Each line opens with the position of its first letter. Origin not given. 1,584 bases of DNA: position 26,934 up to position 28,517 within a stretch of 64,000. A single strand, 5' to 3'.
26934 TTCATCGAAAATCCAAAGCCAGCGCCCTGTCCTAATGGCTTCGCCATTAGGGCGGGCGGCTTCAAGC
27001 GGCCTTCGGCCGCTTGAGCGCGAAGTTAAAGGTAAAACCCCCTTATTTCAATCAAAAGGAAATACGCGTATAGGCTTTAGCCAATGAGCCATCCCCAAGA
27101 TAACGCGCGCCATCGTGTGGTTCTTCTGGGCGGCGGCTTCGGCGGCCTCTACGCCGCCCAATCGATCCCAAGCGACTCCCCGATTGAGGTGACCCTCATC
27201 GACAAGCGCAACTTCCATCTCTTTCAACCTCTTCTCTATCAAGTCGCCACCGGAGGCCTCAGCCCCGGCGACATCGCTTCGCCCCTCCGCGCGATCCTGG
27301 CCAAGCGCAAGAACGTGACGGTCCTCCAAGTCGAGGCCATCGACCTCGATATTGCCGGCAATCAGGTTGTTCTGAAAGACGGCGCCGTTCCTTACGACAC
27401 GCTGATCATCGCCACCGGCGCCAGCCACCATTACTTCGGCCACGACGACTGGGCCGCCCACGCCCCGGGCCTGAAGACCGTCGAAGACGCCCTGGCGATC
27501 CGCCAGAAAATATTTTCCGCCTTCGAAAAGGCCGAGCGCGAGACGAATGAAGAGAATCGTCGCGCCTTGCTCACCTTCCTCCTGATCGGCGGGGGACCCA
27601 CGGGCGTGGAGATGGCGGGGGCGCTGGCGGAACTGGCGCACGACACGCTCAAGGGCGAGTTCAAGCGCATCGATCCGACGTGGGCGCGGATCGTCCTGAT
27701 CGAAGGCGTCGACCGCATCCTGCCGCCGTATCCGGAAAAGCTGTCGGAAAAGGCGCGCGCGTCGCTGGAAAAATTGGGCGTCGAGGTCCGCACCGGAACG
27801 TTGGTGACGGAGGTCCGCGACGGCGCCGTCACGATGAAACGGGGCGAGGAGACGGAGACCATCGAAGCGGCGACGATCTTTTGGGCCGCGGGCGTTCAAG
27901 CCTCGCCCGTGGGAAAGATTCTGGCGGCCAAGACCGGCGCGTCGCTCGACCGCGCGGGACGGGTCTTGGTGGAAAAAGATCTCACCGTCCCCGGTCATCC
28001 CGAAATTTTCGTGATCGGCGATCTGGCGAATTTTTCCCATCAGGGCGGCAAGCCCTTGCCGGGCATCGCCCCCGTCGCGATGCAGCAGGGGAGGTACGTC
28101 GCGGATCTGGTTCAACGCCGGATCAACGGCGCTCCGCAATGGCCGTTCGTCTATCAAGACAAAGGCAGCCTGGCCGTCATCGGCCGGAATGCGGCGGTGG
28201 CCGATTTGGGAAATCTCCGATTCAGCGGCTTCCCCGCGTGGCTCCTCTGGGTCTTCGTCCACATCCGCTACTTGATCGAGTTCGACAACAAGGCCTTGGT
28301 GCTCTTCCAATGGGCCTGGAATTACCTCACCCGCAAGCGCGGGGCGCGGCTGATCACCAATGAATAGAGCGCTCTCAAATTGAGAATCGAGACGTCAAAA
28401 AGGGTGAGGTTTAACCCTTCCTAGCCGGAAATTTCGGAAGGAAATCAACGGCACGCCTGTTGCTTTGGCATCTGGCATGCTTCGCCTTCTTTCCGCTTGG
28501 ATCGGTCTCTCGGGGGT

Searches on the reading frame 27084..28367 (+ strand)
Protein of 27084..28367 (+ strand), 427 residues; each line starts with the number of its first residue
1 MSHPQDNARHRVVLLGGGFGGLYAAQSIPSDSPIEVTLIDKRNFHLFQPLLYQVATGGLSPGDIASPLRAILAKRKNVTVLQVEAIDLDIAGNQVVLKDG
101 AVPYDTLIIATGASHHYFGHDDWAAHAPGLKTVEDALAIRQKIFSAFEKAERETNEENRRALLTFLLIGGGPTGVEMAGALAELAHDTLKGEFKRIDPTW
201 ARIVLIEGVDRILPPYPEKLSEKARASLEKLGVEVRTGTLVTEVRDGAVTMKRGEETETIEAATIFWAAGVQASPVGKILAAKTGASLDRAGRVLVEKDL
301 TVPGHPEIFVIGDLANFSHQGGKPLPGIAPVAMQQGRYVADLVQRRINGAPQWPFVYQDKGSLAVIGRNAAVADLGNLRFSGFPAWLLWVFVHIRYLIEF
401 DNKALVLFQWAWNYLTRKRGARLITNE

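Call 3: search_protein_families(library=pfam, proteins=[window:27084-28367:+], max_evalue=0.01)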
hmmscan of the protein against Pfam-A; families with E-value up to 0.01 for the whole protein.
window:27084-28367:+ (427 aa): 8 families
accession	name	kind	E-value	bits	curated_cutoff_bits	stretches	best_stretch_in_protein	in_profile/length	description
PF07992.20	Pyr_redox_2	-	2.5e-49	168.7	26.1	1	11-336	2-291/291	Pyridine nucleotide-disulphide oxidoreductase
PF00070.33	Pyr_redox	-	8.1e-11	42.7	22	1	166-248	3-70/82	Pyridine nucleotide-disulphide oxidoreductase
PF22366.1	NDH2_C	-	1.5e-08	35.1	27.7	1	360-416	2-59/62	NDH2 C-terminal domain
PF01266.30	DAO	-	3.7e-05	23.9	27.9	1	217-276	148-209/353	FAD dependent oxidoreductase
PF14685.13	PDZ_Tricorn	-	0.00068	20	25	1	209-257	16-62/88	Tricorn protease PDZ domain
PF13454.12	NAD_binding_9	-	0.0007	20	21.8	0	14-44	2-35/155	FAD-NAD(P)-binding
PF03486.20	HI0933_like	-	0.00076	19.4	50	0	11-43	2-33/244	HI0933-like protein Rossmann domain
PF13450.12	NAD_binding_8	-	0.0028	18.3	21.9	0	15-43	2-29/68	NAD(P)-binding Rossmann-like domain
